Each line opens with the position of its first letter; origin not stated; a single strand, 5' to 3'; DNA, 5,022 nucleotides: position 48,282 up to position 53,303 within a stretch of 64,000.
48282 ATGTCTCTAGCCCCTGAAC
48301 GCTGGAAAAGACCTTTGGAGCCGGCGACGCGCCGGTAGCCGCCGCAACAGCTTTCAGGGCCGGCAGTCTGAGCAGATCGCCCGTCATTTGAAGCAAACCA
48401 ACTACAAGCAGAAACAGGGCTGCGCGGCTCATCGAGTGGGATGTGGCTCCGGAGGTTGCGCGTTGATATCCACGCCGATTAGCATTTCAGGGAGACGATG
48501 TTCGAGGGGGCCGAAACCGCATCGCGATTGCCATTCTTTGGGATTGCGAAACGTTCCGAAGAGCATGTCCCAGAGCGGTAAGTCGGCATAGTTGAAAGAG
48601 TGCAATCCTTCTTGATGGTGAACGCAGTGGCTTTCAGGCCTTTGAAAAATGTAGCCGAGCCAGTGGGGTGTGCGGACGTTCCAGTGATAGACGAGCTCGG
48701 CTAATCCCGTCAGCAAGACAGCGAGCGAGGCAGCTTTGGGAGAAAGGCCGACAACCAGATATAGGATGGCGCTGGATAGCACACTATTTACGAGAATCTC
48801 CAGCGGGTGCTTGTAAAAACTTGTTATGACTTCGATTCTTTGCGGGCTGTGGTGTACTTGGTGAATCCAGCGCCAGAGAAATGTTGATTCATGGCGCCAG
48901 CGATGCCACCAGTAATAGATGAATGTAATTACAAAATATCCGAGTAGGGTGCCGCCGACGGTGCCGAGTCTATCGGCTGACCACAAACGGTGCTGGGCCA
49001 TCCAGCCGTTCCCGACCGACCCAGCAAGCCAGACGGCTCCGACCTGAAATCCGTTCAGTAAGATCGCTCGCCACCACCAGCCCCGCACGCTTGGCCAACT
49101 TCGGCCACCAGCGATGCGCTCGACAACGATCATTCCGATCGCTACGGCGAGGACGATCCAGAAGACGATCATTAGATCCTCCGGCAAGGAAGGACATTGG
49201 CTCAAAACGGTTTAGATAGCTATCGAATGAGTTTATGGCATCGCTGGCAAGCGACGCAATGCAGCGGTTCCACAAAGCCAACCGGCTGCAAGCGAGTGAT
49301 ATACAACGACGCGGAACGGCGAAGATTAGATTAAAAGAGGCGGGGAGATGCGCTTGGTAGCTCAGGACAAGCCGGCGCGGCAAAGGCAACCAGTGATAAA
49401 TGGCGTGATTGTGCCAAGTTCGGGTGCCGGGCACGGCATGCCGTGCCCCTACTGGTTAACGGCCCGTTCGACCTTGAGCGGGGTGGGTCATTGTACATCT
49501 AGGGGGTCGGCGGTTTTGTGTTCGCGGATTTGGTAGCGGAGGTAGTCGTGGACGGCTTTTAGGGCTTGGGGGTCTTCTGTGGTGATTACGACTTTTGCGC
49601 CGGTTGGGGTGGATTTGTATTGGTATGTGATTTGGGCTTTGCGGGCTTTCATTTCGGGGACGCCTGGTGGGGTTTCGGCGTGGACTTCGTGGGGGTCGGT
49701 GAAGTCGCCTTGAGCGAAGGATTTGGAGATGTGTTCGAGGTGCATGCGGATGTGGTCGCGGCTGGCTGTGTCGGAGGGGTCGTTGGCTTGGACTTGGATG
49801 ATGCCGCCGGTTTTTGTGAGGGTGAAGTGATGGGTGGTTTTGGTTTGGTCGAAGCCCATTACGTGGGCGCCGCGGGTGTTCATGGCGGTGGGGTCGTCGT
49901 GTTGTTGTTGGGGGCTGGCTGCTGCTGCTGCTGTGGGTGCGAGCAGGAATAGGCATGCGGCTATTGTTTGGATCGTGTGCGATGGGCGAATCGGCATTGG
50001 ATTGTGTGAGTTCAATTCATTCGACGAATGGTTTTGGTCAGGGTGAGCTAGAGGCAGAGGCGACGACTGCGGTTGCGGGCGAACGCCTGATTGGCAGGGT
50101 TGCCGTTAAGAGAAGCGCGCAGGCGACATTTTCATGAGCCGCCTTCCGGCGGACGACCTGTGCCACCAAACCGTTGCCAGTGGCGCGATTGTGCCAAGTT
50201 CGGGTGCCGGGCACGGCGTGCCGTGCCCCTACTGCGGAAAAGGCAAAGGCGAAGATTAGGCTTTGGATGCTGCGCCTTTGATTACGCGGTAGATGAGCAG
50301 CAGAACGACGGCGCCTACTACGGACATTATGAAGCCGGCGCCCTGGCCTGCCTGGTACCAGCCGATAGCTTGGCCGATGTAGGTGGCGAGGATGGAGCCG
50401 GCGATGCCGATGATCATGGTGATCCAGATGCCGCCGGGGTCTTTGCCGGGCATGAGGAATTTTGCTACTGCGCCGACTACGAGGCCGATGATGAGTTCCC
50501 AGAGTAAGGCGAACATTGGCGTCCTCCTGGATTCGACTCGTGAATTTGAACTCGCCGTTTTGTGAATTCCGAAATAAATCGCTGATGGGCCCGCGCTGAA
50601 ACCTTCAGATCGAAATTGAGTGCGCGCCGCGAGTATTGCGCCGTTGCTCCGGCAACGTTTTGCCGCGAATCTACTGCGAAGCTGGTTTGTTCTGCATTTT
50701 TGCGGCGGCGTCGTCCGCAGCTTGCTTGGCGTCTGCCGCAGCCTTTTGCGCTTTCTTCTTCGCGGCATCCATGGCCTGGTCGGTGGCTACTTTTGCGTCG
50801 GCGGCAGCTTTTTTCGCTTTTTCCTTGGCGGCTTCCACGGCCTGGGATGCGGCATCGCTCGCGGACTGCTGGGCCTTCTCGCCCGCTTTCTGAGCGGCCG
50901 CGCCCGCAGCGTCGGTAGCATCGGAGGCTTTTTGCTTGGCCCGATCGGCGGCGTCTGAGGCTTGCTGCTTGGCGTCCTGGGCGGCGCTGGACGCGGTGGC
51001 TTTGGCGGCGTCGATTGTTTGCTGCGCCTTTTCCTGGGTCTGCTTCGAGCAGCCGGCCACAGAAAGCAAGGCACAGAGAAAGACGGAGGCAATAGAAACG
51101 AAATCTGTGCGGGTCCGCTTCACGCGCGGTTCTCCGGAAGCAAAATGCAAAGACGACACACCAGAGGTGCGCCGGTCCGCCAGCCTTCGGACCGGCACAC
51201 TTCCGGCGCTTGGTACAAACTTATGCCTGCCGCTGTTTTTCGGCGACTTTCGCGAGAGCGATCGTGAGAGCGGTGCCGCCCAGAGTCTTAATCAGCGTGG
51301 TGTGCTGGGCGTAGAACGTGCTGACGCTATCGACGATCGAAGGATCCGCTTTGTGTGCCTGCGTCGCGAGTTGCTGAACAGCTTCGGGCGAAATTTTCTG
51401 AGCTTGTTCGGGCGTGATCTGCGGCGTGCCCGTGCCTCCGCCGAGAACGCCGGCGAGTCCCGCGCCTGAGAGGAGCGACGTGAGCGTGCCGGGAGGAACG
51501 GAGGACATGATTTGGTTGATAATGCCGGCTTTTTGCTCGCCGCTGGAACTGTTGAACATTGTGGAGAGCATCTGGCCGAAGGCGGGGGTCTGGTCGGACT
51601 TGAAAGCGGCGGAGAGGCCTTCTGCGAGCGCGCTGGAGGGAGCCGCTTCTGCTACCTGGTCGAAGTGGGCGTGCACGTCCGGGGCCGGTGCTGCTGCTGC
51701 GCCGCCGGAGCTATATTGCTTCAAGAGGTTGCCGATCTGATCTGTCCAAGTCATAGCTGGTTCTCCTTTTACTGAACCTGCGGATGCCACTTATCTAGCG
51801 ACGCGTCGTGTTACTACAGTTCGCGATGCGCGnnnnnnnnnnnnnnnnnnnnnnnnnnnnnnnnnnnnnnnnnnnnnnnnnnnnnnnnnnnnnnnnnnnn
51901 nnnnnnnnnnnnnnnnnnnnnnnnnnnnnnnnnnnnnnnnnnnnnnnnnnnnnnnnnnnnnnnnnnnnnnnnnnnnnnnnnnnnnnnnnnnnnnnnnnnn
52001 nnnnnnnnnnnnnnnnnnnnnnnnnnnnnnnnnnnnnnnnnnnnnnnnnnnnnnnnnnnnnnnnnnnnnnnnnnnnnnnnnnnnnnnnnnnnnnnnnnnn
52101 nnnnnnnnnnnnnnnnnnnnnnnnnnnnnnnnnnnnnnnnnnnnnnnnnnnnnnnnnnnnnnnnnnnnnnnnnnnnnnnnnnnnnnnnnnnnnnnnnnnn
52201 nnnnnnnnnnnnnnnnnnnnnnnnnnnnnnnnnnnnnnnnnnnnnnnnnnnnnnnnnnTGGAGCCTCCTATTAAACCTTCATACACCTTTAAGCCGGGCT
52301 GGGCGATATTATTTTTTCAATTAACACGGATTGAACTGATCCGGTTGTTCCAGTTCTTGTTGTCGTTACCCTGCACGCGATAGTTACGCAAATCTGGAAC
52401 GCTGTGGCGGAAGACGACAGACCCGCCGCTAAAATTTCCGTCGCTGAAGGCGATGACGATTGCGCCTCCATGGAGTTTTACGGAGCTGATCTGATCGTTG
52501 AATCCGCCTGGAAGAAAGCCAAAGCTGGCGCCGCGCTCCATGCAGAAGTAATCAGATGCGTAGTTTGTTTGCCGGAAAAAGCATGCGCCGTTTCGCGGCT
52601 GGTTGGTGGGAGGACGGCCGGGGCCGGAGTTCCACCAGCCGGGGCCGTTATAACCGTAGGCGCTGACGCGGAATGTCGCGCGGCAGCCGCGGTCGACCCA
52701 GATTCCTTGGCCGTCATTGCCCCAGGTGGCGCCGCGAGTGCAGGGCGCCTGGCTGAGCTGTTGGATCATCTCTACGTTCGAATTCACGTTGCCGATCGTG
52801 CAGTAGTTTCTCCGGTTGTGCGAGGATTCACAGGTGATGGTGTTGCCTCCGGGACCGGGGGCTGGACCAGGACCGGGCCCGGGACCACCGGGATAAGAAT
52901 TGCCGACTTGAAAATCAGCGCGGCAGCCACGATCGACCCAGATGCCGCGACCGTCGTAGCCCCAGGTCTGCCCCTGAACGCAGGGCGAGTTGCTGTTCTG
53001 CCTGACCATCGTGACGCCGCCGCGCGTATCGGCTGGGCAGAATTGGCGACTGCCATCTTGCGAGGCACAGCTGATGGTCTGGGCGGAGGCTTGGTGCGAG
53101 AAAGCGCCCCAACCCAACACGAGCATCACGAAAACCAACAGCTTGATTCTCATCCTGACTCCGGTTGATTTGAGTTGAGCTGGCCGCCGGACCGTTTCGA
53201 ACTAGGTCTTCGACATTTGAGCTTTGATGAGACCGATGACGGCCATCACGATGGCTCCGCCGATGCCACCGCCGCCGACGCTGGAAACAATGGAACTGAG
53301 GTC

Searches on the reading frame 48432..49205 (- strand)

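Call 73: search_protein_families(library=pfam, proteins=[window:48432-49205:-], max_evalue=0.00001)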
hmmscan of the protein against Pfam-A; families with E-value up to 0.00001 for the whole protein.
window:48432-49205:- (258 aa): 1 family
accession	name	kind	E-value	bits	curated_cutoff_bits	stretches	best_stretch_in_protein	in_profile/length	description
PF04116.19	FA_hydroxylase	-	1e-29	104.1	31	1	87-218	2-132/132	Fatty acid hydroxylase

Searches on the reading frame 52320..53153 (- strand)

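Call 73: search_protein_families(library=pfam, proteins=[window:52320-53153:-], max_evalue=0.00001)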
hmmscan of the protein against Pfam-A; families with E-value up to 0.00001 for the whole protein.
window:52320-53153:- (278 aa): 1 family
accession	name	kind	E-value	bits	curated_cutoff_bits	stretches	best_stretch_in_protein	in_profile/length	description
PF11218.13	DUF3011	-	1.6e-36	126.6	25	1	23-161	67-197/197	Protein of unknown function (DUF3011)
